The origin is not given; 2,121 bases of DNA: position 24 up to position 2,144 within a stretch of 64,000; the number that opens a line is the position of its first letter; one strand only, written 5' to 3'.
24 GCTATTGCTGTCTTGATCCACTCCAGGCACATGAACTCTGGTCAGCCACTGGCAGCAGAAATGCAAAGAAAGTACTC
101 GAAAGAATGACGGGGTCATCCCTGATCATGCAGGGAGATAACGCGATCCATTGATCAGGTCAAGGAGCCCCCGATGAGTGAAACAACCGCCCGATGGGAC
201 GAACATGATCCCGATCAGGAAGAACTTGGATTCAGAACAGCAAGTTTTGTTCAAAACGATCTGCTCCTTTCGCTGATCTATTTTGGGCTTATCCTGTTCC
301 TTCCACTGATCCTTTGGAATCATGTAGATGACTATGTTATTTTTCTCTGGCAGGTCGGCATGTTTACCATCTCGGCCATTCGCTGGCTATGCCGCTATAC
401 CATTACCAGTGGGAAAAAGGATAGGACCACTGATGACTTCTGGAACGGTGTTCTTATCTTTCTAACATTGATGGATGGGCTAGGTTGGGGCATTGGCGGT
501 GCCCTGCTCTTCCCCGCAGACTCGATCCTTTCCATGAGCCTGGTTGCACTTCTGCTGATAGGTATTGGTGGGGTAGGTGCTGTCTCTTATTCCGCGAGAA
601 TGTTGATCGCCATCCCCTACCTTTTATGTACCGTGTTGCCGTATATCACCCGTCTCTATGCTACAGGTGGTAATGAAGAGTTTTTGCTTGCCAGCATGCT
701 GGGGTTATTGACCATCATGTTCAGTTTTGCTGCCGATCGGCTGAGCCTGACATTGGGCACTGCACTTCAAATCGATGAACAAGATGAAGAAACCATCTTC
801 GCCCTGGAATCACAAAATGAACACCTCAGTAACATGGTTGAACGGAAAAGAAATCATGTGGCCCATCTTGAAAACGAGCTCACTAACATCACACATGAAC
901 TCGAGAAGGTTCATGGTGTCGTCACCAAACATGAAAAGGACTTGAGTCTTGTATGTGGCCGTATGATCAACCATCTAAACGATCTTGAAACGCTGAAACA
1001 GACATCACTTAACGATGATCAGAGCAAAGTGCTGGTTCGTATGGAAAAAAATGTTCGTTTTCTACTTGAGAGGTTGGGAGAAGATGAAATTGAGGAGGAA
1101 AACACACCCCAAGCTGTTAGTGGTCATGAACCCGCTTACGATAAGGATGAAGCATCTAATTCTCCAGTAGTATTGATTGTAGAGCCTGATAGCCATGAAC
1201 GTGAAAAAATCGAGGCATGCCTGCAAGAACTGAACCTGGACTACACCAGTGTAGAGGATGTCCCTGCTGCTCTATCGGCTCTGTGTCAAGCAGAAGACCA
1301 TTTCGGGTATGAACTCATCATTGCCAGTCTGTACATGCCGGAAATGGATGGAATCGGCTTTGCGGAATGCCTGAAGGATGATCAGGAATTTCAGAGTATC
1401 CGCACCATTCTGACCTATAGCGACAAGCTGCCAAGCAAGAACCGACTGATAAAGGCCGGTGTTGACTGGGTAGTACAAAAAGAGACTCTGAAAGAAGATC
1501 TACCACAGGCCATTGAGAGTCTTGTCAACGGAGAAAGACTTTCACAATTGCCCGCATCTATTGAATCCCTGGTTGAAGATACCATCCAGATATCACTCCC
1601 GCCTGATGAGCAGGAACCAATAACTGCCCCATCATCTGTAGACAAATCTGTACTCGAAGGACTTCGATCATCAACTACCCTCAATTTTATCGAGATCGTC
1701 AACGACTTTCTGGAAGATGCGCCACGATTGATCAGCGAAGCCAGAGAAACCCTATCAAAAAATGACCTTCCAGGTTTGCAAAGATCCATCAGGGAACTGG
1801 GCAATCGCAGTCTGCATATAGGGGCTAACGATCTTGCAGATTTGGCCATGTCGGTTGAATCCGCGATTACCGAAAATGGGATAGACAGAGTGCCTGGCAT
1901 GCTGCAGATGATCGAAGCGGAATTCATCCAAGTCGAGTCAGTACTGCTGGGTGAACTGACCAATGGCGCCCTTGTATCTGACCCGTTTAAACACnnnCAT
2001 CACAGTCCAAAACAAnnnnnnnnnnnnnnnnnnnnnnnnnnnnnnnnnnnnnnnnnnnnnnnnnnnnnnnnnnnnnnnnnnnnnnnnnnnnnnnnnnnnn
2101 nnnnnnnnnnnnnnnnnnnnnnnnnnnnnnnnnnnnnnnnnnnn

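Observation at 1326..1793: ORF1 carries a pseudo-receiver (Asp->Ser) and an HPt-like domain lacking the phospho-histidine (His->Arg)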

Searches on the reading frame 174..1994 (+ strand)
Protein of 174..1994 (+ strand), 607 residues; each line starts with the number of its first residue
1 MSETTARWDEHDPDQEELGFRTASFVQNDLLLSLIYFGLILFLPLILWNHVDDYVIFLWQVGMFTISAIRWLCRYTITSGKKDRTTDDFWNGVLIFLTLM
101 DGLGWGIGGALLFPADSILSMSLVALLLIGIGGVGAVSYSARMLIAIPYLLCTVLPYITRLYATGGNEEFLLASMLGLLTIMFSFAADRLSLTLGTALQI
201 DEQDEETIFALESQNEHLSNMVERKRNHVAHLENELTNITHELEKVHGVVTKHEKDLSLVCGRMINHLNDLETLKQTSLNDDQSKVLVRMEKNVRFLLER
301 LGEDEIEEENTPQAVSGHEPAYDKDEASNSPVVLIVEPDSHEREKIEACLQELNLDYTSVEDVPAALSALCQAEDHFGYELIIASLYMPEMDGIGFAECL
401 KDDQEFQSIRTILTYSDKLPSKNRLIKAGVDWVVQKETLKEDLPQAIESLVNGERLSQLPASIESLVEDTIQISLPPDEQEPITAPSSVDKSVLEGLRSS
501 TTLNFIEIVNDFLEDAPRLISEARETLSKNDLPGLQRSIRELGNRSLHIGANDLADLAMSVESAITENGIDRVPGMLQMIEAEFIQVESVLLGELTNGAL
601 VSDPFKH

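Call 3: search_protein_families(library=pfam, proteins=[window:174-1994:+], max_evalue=1)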
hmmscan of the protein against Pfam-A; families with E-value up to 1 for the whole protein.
window:174-1994:+ (607 aa): 7 families
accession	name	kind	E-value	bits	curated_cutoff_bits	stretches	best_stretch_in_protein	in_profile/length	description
PF00072.30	Response_reg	-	9e-11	42.4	30.2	1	333-448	1-111/111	Response regulator receiver domain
PF01627.28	Hpt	-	3.1e-06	27.7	24.6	1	507-583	1-77/84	Hpt domain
PF13166.12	AAA_13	-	0.088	11.9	36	1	200-309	75-189/713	AAA domain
PF17078.10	SHE3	-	0.24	11.5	30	1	206-248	45-87/228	SWI5-dependent HO expression protein 3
PF16515.11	HIP1_clath_bdg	-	0.27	12.1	28.8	1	199-256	24-81/99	Clathrin-binding domain of Huntingtin-interacting protein 1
PF07889.17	DUF1664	-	0.28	11.7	34.6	1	207-258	67-118/124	Protein of unknown function (DUF1664)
PF25443.1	ANG-1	-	0.31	11.7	28.5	1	199-242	39-82/105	ANG-1-like domain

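Call 4: search_protein_families(library=ncbifam, proteins=[window:174-1994:+], max_evalue=0.1)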
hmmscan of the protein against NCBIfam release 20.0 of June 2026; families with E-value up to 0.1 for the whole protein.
window:174-1994:+ (607 aa): 19 families
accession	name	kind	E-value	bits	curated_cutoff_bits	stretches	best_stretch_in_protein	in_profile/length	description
NF038297.2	hybrid_HK_HrmK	equivalog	6.4e-05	21.8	725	1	308-414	468-570/607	hybrid histidine kinase/response regulator HrmK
NF007969.0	PRK10693.1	equivalog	0.00015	20.9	329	1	333-436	10-108/337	two-component system response regulator RssB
NF052596.1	RR_EAL_PvrR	equivalog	0.00025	19.8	580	1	332-405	5-75/398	response regulator cyclic di-GMP phosphodiesterase PvrR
NF007901.0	PRK10610.1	equivalog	0.00043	20.4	189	1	334-414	9-86/129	chemotaxis response regulator CheY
NF006900.1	PRK09390.1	equivalog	0.00063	19.3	255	1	328-453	2-122/203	response regulator FixJ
NF045991.1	RespRegCtrARhodob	equivalog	0.0014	18.4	350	1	333-452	3-117/224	response regulator transcription factor CtrA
NF007135.0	PRK09581.1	equivalog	0.0014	17.5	474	1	314-428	138-246/457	PleD family two-component system response regulator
NF049963.1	RespRegFlgRCampy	domain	0.0028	16.6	750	1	333-414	3-80/429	fla regulon two-component system response regulator FlgR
NF007708.0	PRK10403.1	equivalog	0.004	16.6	343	1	333-455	9-128/215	nitrate/nitrite response regulator protein NarP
TIGR02154.1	PhoB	equivalog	0.0061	15.9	296.2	1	331-443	3-112/226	phosphate regulon transcriptional regulator PhoB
NF046022.1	RespRegCpdRBruc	equivalog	0.0098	15.9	180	1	333-398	4-65/120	cell cycle two-component system response regulator CpdR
NF053854.1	RespRegPhoBBctds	equivalog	0.012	14.9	270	1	352-413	17-76/225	two-component system response regulator PhoB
TIGR02168.1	SMC_prok_B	equivalog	0.013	13.3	567.35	1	204-367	398-561/1181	chromosome segregation protein SMC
NF008302.0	PRK11091.1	equivalog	0.024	12.8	838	1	368-454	560-646/779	aerobic respiration two-component sensor histidine kinase ArcB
NF002669.0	PRK02391.1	equivalog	0.054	12.6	341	0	140-236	12-104/298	zinc metalloprotease HtpX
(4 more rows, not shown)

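Call 6: find_homologous_proteins(query=window:174-1994:+)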
Query window:174-1994:+ (607 aa): 15 proteins with E <= 0.001 among 8000 candidates.
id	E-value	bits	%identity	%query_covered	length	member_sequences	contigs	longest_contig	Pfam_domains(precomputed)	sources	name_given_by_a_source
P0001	0.0e+0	1344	100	100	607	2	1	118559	PF00072.31,PF01627.29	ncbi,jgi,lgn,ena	-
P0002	3.0e-192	658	50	100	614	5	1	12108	PF00072.31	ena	-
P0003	2.1e-187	642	52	98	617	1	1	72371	PF00072.31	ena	-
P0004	1.9e-186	639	51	100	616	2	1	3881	PF00072.31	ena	-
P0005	2.4e-182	626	52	99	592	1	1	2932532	PF00072.31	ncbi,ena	-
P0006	5.2e-180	618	51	99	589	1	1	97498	PF00072.31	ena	-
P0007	9.4e-180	617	52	99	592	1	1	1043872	PF00072.31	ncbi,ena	-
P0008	8.8e-179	614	51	98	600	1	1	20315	PF00072.31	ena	-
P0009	1.0e-176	607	50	100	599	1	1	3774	PF00072.31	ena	-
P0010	1.7e-170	587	46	98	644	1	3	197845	PF00072.31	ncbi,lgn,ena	-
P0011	1.9e-165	570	48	99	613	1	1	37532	PF00072.31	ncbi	-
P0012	8.4e-154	531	44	100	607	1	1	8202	PF00072.31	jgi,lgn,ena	-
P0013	8.3e-151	522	43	100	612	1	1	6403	PF00072.31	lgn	-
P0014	2.3e-144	500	43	98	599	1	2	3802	PF00072.31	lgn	-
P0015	1.3e-10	59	25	36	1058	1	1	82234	PF17152.11,PF00672.31,PF08447.19,PF08448.17,PF02518.32,PF00512.32,PF00072.31,PF01627.29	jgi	jgi:two-component system, sensor histidine kinase and response regulator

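Call 8: list_cluster_members(proteins=[P0001, P0005, P0007, P0010, P0011])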
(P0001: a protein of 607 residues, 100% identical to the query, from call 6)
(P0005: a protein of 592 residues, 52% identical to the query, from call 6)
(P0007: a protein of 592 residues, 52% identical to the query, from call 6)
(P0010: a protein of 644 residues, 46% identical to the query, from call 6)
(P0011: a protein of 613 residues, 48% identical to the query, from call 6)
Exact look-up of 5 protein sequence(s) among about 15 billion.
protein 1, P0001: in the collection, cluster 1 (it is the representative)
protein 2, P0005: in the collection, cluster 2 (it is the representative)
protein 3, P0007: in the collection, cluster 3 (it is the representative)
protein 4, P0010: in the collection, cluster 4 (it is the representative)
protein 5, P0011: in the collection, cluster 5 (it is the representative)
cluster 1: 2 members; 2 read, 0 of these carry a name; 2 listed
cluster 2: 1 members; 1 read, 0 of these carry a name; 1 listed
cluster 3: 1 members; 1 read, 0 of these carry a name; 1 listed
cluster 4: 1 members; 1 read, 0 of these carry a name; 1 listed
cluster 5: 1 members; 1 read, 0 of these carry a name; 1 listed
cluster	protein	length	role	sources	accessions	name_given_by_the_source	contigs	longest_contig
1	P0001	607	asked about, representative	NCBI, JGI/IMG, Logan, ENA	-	-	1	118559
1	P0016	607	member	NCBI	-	-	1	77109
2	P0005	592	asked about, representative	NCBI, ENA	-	-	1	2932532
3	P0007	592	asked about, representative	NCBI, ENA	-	-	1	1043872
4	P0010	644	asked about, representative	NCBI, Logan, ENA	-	-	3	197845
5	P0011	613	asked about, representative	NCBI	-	-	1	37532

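Call 11: find_related_loci(query=A1, collection=genome_contigs, flank=10000)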
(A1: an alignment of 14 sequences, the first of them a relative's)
Query A1 (607 aa) in genome_contigs; peptide patterns used: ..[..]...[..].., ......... (x = any residue, [..] = any of these).
36 stretches matched a pattern; 3 encode a relative of the query (tblastn E <= 1e-3); 3 distinct loci.
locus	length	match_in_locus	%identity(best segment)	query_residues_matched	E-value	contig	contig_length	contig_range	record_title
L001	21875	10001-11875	46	16-607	0e+0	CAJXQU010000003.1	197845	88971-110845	MAG TPA_asm: uncultured proteobacterium isolate SRR3933267_bin.2_MetaBAT_v2.12.1_MAG genome assembly, contig: NODE_14_le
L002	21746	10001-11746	52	9-607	0e+0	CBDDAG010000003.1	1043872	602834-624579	MAG: Gammaproteobacteria bacterium isolate da2c0b02-0042-499d-be3c-6ebcc0061ba8 genome assembly, contig: contig_3, whole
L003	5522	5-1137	50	26-607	5e-64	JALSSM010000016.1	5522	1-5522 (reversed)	MAG: Gammaproteobacteria bacterium isolate 356-308_metabat2_scaf2bin.056 356-308_scaffold_11194_c1, whole genome shotgun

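Call 22: predict_structure(alignment_id=A1)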
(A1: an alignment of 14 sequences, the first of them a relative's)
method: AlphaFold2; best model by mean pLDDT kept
length: 607 residues; sequences in the alignment: 14
mean_pLDDT: 65.7   pTM: 0.31
mean pLDDT of the five models: 65.7, 61.4, 59.7, 54.4, 54.0
residues with pLDDT >= 90: 33; 70-90: 269; 50-70: 165; < 50: 140
segments of 3 or more residues with pLDDT < 50: 1-23, 198-203, 303-330, 372-379, 388-394, 436-485, 598-607
pLDDT, mean of each block of 10 residues (from residue 1): 33 38 56 74 71 80 82 69 55 77 81 70 77 67 66 81 74 76 69 53 56 81 86 86 84 80 78 74 78 77 38 26 33 60 69 65 58 45 53 51 54 53 61 48 42 41 39 38 52 74 74 91 89 91 90 90 83 85 82 59 29
secondary structure, 60 per line:
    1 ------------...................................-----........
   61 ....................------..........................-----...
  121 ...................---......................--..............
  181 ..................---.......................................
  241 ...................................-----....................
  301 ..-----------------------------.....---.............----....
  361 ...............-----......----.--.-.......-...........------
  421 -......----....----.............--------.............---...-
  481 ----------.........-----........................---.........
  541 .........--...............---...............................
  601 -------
elements in order: H13-47 H53-80 H87-112 H118-139 H143-164 H167-198 H202-275 H281-302 E332-336 H340-352 E357-362 H363-375 E381-386 H396-402 H404-408 E409-414 H422-427 E432-435 H440-452 H461-473 H491-499 H505-528 H532-549 H552-566 H570-600

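Call 27: find_encoding_contigs(protein=P0001, flank=3000, max_places=3)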
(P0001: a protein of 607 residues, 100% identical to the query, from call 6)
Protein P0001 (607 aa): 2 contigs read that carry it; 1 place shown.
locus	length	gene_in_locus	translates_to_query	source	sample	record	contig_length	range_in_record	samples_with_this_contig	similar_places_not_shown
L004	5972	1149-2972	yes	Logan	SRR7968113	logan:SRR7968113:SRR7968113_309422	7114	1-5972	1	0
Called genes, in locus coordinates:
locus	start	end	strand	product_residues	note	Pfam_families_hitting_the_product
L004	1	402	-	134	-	?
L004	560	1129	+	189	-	-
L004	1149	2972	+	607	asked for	PF00072:Response_reg, PF01627:Hpt (weak)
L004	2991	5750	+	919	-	PF00512:HisKA, PF02518:HATPase_c, PF00072:Response_reg, PF01627:Hpt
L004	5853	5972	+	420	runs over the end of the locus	?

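Call 29: find_related_loci(query=A1, collection=metagenome_contigs, flank=8000)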
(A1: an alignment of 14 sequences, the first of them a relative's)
Query A1 (607 aa) in metagenome_contigs; peptide patterns used: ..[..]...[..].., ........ (x = any residue, [..] = any of these).
89 stretches matched a pattern; 6 encode a relative of the query (tblastn E <= 1e-3); 5 distinct loci.
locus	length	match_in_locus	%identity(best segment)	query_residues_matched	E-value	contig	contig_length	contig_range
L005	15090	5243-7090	51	1-607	0e+0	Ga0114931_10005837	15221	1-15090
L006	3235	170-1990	44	1-607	6e-175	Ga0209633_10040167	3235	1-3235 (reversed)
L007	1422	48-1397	48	1-443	7e-146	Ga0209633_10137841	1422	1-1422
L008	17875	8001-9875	46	16-607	0e+0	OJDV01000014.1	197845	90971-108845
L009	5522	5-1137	50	26-607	6e-64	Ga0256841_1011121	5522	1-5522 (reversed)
